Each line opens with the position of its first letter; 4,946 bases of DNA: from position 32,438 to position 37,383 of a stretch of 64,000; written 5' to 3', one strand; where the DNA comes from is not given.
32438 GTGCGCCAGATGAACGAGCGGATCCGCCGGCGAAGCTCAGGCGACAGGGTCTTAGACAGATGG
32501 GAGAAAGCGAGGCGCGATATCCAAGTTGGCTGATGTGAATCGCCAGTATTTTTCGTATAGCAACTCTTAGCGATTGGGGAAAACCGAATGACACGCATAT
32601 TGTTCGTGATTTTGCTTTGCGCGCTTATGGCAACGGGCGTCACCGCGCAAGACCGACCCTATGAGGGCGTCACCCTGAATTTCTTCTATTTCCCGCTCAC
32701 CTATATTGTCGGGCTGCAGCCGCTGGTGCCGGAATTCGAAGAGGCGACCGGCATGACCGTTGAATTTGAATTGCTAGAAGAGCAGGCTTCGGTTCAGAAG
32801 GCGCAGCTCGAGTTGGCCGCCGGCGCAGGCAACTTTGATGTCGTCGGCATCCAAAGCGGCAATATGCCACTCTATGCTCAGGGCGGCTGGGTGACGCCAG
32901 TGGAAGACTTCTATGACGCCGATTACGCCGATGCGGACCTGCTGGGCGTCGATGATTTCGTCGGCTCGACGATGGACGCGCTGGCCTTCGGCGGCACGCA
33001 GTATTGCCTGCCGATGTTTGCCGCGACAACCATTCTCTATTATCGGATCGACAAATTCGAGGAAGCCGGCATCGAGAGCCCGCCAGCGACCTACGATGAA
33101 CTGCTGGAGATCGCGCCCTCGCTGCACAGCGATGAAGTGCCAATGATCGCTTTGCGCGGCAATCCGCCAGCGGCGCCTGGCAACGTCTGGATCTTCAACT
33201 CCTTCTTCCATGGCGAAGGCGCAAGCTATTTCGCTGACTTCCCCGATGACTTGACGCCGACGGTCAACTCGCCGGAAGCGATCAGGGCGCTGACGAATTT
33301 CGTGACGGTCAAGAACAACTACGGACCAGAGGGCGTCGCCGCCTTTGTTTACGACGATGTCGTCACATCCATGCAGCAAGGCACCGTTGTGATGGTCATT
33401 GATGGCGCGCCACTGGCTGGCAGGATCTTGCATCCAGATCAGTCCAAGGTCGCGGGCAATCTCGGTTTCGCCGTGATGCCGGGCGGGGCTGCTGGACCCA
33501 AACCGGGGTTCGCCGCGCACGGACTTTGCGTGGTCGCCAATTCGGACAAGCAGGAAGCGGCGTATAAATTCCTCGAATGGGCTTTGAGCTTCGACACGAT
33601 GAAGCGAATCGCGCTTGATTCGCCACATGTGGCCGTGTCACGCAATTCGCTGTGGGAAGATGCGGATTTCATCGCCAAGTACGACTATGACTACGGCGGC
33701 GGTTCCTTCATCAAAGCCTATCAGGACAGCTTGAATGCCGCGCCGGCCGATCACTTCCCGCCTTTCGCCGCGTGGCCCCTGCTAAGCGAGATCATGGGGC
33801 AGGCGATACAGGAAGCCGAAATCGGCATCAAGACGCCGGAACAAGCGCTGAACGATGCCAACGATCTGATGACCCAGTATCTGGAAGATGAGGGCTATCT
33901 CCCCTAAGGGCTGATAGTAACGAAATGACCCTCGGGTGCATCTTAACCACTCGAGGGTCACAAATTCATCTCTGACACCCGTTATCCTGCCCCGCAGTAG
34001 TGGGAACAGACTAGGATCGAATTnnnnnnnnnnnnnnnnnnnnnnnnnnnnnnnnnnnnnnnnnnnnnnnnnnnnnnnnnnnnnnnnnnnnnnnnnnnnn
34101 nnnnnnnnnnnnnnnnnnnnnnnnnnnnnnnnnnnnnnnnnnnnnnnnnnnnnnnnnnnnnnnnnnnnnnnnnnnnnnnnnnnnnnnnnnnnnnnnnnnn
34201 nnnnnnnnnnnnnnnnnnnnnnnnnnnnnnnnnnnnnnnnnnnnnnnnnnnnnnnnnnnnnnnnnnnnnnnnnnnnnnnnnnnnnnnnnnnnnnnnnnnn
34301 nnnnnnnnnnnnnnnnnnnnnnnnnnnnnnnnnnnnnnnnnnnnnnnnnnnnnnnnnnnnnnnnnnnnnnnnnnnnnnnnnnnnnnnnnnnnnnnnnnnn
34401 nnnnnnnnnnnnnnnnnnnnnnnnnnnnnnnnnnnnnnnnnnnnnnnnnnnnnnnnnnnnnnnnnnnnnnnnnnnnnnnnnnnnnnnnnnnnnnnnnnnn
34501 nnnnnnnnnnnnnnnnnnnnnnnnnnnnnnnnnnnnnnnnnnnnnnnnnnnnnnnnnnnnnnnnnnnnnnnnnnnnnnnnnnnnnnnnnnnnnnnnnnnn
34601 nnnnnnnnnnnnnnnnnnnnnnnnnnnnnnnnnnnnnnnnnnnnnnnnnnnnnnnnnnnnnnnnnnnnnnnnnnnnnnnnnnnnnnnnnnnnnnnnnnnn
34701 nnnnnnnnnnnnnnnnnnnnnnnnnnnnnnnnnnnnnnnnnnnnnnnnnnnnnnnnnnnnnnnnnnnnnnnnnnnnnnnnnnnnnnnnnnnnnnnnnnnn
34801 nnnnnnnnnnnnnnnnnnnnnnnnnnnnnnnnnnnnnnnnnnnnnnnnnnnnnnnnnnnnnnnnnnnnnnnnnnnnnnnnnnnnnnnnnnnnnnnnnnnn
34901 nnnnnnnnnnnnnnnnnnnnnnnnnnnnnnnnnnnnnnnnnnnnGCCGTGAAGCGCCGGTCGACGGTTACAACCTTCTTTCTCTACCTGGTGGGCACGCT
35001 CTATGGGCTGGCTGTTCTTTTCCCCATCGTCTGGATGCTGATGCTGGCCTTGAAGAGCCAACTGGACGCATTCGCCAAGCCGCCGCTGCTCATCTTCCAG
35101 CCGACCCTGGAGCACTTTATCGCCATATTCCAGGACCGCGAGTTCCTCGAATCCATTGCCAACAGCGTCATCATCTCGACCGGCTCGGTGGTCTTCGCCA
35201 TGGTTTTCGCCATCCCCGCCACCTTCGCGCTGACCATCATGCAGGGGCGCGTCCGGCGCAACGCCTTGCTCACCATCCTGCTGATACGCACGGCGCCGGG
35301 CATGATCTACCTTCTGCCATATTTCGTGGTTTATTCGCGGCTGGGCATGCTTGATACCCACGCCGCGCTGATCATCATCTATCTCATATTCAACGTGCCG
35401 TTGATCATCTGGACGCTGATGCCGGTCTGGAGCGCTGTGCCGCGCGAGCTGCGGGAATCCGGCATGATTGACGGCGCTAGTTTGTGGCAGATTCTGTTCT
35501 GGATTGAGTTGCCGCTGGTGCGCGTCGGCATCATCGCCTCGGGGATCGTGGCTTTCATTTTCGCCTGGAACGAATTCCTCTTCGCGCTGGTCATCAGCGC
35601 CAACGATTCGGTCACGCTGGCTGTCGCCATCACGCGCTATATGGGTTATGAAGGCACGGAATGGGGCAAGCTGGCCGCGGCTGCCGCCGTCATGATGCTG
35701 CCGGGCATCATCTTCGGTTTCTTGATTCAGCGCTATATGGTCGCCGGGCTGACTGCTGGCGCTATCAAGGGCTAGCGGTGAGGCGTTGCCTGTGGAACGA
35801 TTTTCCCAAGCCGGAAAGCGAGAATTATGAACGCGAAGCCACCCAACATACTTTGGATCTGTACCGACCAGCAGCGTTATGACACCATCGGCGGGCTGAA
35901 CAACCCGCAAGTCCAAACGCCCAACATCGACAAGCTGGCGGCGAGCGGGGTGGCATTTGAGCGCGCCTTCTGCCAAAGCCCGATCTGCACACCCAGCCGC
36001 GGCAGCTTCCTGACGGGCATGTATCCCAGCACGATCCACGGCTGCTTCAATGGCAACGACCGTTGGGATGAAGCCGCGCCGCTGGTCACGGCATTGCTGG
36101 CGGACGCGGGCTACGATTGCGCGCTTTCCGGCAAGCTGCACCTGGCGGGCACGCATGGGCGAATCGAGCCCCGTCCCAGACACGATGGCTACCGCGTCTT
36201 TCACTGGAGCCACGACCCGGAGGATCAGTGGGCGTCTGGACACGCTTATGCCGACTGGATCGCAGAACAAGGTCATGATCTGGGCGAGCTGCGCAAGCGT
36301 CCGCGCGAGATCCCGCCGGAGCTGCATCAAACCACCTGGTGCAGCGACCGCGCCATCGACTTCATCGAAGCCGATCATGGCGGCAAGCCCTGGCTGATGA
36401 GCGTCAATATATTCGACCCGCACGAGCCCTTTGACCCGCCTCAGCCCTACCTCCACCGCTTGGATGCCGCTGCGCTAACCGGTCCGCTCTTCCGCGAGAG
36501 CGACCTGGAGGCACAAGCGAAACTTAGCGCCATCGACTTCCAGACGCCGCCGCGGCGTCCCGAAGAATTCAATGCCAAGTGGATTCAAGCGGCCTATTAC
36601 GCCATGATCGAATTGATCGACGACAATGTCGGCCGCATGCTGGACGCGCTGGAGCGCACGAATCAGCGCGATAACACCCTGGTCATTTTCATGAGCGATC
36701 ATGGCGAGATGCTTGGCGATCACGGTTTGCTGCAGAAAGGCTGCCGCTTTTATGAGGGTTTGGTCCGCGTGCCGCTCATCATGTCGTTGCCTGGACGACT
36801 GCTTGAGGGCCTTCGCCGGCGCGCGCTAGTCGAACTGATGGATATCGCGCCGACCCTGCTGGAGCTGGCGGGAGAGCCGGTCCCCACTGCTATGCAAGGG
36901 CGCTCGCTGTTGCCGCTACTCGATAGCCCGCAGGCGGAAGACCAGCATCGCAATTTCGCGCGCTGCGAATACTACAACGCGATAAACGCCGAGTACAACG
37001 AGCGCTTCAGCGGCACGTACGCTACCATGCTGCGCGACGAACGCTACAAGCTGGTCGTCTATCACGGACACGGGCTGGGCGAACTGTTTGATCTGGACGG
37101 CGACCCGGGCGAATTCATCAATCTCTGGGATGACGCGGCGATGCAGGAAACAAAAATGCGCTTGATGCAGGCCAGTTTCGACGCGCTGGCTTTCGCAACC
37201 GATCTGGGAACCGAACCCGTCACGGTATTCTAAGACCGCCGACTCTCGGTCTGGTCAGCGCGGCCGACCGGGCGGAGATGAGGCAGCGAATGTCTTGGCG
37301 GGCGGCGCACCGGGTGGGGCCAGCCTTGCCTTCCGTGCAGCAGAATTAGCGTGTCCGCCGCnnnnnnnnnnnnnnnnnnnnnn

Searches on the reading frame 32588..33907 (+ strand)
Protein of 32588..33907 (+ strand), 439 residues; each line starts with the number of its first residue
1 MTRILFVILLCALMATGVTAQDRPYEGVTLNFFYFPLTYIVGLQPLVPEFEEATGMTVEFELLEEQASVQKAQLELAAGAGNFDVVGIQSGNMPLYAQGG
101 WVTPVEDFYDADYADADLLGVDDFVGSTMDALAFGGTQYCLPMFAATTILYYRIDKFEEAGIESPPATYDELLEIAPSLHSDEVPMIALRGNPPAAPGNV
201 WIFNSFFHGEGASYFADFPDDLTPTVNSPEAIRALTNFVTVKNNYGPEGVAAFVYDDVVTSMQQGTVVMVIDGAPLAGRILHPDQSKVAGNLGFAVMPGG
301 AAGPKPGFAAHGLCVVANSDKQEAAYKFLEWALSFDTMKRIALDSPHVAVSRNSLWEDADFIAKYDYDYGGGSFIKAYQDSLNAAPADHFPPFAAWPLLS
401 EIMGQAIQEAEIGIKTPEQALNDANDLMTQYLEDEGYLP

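Call 37: search_protein_families(library=pfam, proteins=[window:32588-33907:+], max_evalue=0.00001)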
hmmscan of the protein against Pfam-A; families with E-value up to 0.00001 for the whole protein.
window:32588-33907:+ (439 aa): 2 families
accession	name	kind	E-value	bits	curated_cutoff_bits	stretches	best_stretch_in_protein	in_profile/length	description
PF01547.30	SBP_bac_1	-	8.7e-37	128.2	26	1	42-334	9-302/307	Bacterial extracellular solute-binding protein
PF13416.11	SBP_bac_8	-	4.4e-26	92.7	27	1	47-348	3-259/279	Bacterial extracellular solute-binding protein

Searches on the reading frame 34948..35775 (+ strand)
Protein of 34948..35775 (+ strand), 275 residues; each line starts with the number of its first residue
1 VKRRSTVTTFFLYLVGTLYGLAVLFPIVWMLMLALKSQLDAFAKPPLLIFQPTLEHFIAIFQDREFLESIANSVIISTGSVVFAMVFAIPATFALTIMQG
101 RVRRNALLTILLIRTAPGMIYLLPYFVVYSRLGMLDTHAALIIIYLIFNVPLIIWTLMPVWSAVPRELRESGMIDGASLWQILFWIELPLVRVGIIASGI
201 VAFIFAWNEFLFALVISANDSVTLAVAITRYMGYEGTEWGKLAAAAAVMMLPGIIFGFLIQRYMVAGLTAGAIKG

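Call 37: search_protein_families(library=pfam, proteins=[window:34948-35775:+], max_evalue=0.00001)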
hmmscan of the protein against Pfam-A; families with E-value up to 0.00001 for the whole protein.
window:34948-35775:+ (275 aa): 1 family
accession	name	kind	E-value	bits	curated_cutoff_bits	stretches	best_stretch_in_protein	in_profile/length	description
PF00528.27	BPD_transp_1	-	4.9e-11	43.1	26.4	1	92-266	9-180/184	Binding-protein-dependent transport system inner membrane component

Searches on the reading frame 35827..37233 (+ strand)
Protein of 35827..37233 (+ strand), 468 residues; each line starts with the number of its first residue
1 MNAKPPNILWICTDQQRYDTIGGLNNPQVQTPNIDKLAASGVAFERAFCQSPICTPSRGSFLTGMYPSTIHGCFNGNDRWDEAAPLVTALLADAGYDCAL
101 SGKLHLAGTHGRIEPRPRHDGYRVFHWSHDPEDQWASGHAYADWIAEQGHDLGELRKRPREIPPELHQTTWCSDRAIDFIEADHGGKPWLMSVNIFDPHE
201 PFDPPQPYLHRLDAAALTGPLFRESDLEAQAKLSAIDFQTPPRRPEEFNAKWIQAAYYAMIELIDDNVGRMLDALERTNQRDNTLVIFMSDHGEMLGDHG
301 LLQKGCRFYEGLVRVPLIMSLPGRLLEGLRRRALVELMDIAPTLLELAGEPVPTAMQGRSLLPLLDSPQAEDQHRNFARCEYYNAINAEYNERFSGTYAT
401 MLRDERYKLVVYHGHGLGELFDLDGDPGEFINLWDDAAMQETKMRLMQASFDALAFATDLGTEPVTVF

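Call 37: search_protein_families(library=pfam, proteins=[window:35827-37233:+], max_evalue=0.00001)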
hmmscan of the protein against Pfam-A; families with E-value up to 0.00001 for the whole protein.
window:35827-37233:+ (468 aa): 4 families
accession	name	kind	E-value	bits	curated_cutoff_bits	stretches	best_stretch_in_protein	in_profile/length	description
PF00884.28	Sulfatase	-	4.9e-41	141.4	25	1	6-349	1-300/301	Sulfatase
PF16347.10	SGSH_C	-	8.3e-26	91.4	29.3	1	297-448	1-146/154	N-sulphoglucosamine sulphohydrolase, C-terminal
PF01663.27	Phosphodiest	-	5.3e-09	36.6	23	0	255-293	182-220/342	Type I phosphodiesterase / nucleotide pyrophosphatase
PF02995.22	DUF229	-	3.7e-06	26.3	25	1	252-300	301-349/496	Protein of unknown function (DUF229)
